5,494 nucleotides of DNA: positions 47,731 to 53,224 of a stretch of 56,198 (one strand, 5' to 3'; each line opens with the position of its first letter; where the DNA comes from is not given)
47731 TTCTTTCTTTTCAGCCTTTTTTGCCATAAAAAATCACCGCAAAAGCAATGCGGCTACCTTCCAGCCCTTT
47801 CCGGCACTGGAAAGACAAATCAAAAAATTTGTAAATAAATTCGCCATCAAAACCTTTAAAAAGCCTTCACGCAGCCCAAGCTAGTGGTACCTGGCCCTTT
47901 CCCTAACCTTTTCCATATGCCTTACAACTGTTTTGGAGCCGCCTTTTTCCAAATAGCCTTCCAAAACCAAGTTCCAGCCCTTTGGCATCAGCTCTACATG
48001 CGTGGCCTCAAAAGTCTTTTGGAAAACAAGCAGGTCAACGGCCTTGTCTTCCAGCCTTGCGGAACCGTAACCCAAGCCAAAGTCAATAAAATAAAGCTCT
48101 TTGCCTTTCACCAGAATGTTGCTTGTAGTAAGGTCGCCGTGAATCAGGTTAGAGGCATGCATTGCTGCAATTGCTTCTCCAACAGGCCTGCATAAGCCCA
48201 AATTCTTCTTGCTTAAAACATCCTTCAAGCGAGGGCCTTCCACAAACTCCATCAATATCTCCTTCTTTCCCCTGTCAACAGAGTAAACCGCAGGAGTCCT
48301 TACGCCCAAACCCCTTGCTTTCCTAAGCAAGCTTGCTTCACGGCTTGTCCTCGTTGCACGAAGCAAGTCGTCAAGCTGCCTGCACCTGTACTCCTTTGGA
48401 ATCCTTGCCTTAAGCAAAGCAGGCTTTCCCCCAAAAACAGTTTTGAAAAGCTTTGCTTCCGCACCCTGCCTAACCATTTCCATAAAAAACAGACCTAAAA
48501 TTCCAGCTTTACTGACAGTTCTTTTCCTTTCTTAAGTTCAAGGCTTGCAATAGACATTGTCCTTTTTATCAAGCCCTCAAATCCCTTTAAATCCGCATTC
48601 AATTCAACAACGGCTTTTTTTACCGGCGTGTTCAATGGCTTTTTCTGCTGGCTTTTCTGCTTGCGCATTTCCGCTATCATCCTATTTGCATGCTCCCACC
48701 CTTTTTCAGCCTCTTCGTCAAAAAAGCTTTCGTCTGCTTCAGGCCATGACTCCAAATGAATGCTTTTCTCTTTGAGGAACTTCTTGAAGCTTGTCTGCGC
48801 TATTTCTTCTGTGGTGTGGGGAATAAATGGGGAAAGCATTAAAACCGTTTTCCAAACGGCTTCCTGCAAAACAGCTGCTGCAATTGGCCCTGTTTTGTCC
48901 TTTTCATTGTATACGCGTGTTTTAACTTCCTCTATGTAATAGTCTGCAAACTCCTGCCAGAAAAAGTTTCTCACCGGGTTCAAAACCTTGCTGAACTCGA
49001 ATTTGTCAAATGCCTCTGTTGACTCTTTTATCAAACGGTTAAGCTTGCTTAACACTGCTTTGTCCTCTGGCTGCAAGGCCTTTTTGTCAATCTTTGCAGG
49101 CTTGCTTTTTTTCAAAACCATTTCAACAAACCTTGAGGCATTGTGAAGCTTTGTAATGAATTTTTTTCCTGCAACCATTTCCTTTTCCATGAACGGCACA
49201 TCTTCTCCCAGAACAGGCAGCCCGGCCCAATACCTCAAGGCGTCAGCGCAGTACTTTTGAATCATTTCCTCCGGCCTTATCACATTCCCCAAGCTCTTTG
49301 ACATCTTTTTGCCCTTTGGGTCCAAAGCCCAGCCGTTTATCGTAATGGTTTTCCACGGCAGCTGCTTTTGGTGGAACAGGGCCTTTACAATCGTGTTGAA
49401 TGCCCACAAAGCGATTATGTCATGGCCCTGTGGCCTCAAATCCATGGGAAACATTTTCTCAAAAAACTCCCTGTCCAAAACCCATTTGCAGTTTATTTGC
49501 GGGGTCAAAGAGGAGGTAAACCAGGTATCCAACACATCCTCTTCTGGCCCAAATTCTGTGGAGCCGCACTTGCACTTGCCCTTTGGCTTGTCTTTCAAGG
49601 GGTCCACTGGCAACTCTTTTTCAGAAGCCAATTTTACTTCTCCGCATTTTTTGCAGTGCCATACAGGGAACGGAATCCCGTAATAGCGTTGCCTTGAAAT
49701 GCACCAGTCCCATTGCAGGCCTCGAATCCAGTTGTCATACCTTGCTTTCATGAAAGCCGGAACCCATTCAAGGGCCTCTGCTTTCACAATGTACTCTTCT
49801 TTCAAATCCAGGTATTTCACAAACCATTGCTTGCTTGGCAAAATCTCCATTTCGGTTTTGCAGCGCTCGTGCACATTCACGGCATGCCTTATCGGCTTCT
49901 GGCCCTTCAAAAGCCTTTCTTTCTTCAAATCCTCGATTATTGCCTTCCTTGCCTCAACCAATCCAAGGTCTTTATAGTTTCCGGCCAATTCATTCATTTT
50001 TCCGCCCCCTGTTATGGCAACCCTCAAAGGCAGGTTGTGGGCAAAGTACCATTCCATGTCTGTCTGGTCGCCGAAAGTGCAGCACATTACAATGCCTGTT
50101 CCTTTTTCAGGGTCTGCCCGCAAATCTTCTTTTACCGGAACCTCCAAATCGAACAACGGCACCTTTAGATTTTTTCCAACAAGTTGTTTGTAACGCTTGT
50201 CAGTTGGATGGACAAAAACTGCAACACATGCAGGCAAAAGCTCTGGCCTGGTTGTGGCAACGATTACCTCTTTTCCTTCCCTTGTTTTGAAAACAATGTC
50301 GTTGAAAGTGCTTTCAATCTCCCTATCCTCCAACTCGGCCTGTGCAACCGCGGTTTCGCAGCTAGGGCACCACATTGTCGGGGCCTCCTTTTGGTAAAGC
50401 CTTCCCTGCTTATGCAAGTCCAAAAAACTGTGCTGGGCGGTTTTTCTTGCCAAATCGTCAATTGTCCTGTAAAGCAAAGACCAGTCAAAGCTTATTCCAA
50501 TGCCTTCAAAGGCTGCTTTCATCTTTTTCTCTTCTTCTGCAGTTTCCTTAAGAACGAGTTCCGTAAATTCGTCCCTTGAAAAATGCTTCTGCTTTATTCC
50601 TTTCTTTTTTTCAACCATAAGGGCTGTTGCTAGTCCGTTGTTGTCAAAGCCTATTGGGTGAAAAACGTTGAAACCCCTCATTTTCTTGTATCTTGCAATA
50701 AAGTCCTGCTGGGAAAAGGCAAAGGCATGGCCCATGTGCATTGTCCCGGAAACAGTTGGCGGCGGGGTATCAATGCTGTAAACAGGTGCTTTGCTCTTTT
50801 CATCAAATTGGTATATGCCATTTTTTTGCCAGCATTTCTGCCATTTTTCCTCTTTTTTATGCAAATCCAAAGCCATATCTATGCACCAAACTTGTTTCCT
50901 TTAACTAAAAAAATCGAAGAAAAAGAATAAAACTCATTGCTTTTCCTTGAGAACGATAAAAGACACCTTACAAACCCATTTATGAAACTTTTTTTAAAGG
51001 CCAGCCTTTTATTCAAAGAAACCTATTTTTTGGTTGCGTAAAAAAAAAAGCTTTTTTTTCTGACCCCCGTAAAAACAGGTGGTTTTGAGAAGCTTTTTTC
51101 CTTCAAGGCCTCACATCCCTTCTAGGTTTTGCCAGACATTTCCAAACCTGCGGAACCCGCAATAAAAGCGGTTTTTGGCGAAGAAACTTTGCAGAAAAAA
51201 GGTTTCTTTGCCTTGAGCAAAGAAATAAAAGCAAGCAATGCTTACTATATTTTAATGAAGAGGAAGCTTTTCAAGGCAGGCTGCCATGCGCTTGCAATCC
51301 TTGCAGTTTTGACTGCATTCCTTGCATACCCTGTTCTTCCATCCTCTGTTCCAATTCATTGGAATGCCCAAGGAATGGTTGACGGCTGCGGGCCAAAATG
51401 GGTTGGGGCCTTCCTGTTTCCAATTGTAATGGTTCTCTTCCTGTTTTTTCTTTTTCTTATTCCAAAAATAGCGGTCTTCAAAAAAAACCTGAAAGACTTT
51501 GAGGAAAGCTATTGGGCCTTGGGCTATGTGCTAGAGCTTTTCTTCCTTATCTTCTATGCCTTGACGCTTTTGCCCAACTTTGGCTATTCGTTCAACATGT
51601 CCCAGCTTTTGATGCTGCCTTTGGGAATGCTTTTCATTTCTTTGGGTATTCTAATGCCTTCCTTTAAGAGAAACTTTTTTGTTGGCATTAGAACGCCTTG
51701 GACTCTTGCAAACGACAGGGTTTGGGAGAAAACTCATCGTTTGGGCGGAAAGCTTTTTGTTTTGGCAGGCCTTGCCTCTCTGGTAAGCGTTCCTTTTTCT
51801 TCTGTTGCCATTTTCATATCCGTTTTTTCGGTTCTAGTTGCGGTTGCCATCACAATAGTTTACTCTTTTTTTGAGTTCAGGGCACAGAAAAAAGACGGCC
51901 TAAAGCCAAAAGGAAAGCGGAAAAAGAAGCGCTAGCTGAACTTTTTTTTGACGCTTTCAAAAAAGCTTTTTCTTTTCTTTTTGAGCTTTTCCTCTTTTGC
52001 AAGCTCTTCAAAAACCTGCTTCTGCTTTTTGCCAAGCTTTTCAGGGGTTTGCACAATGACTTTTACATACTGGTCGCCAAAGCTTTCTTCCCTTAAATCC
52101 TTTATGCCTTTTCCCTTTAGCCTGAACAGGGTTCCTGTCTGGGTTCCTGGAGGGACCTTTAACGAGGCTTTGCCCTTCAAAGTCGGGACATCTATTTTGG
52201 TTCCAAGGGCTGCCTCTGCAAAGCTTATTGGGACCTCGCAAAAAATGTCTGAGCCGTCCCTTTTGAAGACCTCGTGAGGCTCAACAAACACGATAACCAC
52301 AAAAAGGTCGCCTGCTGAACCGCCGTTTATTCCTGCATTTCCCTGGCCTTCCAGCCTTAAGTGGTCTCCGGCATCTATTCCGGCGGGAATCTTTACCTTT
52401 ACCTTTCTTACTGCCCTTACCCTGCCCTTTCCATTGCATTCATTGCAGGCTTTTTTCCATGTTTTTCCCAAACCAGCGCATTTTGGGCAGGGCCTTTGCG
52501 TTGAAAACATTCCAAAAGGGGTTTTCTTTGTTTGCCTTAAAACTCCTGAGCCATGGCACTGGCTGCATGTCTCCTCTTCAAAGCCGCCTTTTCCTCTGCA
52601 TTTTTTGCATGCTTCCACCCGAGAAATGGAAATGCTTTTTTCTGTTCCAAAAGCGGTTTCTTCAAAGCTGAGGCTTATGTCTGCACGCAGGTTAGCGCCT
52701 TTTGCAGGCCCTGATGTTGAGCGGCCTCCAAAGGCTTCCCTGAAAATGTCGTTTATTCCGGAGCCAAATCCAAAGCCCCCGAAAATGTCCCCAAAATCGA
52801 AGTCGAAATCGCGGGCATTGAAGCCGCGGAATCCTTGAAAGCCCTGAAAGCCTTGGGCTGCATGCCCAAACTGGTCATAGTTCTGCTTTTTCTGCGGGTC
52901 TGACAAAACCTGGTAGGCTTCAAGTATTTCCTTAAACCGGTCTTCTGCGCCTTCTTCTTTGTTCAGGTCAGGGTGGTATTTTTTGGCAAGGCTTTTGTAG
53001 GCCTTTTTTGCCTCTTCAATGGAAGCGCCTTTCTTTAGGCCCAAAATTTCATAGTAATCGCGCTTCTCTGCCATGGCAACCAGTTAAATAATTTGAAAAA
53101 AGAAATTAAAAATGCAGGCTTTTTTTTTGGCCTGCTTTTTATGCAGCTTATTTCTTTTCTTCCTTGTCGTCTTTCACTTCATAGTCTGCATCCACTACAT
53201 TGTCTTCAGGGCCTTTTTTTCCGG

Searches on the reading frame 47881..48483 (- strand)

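Call 60: search_protein_families(library=pfam, proteins=[window:47881-48483:-], max_evalue=0.001)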
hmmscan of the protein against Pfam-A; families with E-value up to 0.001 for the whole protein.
window:47881-48483:- (200 aa): 7 families
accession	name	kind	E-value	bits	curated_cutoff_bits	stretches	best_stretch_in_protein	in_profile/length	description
PF01163.29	RIO1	-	3e-11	43.7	22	1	43-136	52-149/187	RIO domain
PF01636.29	APH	-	1.1e-07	32.3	23.2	0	113-151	170-206/239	Phosphotransferase enzyme family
PF06293.20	Kdo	-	3.6e-07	30.3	21.3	1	41-177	53-207/207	Lipopolysaccharide kinase (Kdo/WaaP) family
PF00069.31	Pkinase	-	4e-07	30.1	31.7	1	44-138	43-145/263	Protein kinase domain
PF03109.22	ABC1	-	7.5e-06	25.7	22.9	1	37-137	108-213/244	ABC1 atypical kinase-like domain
PF07714.23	PK_Tyr_Ser-Thr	-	8.4e-06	25.7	23.1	1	48-137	50-148/258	Protein tyrosine and serine/threonine kinase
PF19974.5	TCAD9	-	0.00032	20.4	40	1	108-135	294-321/429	Ternary complex associated domain 9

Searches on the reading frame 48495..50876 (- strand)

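Call 60: search_protein_families(library=pfam, proteins=[window:48495-50876:-], max_evalue=0.001)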
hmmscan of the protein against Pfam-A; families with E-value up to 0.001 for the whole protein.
window:48495-50876:- (793 aa): 4 families
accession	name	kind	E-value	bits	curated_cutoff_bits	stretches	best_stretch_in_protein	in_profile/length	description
PF00133.28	tRNA-synt_1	-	3.8e-92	309.6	22.7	1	11-552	1-403/414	tRNA synthetases class I (I, L, M and V)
PF08264.19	Anticodon_1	-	8.3e-37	126.8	25.1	1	605-754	1-146/148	Anticodon-binding domain of tRNA ligase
PF09334.17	tRNA-synt_1g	-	3e-23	82.6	20.1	2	35-181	3-134/391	tRNA synthetases class I (M)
PF01406.26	tRNA-synt_1e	-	3e-07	30.5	27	1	518-554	247-283/301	tRNA synthetases class I (C) catalytic domain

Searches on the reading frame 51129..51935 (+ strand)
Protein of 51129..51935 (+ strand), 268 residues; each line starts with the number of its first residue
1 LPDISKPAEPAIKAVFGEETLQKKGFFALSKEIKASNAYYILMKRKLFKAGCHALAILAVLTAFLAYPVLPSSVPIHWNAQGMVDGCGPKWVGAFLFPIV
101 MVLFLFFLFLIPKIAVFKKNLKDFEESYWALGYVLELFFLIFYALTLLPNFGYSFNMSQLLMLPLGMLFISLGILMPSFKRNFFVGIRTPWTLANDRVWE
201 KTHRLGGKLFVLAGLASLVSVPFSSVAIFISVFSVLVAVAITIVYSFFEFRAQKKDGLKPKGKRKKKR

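Call 17: search_protein_families(library=ncbifam, proteins=[window:51129-51935:+], max_evalue=10)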
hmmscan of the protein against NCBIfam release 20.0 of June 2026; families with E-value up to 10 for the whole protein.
window:51129-51935:+ (268 aa): 2 families
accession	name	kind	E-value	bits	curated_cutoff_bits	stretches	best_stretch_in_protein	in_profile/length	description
TIGR01851.1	argC_other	equivalog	0.0035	16.7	229.85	1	32-95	95-158/310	N-acetyl-gamma-glutamyl-phosphate reductase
NF045849.1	ICE_MMCAP2_0565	equivalog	0.3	10.8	40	1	225-256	12-43/80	Mbov_0395 family pilin-like conjugal transfer protein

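Call 60: search_protein_families(library=pfam, proteins=[window:51129-51935:+], max_evalue=0.001)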
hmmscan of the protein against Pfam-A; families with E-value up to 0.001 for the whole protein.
window:51129-51935:+ (268 aa): 2 families
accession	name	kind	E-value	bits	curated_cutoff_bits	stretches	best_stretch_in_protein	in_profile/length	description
PF13630.11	SdpI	-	4.3e-21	75.3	28.2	1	179-246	2-71/71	SdpI/YfhL protein family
PF07853.16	DUF1648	-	6.3e-16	58.2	28.7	1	55-102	2-49/49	Domain of unknown function (DUF1648)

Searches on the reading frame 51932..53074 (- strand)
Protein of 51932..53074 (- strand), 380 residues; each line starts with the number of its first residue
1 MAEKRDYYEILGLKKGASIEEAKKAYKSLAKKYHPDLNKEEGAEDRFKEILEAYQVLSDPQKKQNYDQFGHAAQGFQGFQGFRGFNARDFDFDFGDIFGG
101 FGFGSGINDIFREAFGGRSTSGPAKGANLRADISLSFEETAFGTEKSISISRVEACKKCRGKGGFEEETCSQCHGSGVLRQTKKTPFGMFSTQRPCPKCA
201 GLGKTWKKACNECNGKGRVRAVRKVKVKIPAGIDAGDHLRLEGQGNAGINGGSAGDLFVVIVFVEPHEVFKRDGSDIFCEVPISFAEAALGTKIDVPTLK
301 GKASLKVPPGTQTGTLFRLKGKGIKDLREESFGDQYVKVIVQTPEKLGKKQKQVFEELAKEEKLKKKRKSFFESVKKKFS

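Call 60: search_protein_families(library=pfam, proteins=[window:51932-53074:-], max_evalue=0.001)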
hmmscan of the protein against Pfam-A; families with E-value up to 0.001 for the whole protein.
window:51932-53074:- (380 aa): 3 families
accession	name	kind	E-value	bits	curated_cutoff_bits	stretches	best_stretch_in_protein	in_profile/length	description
PF01556.23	DnaJ_C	-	7.6e-52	175.8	26.6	1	129-344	1-152/152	DnaJ C terminal domain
PF00226.36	DnaJ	-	1.7e-24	86.2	27.8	1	6-67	1-63/63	DnaJ domain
PF00684.25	DnaJ_CXXCXGXG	-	1.8e-14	54.2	32.7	1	156-217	1-65/65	DnaJ central domain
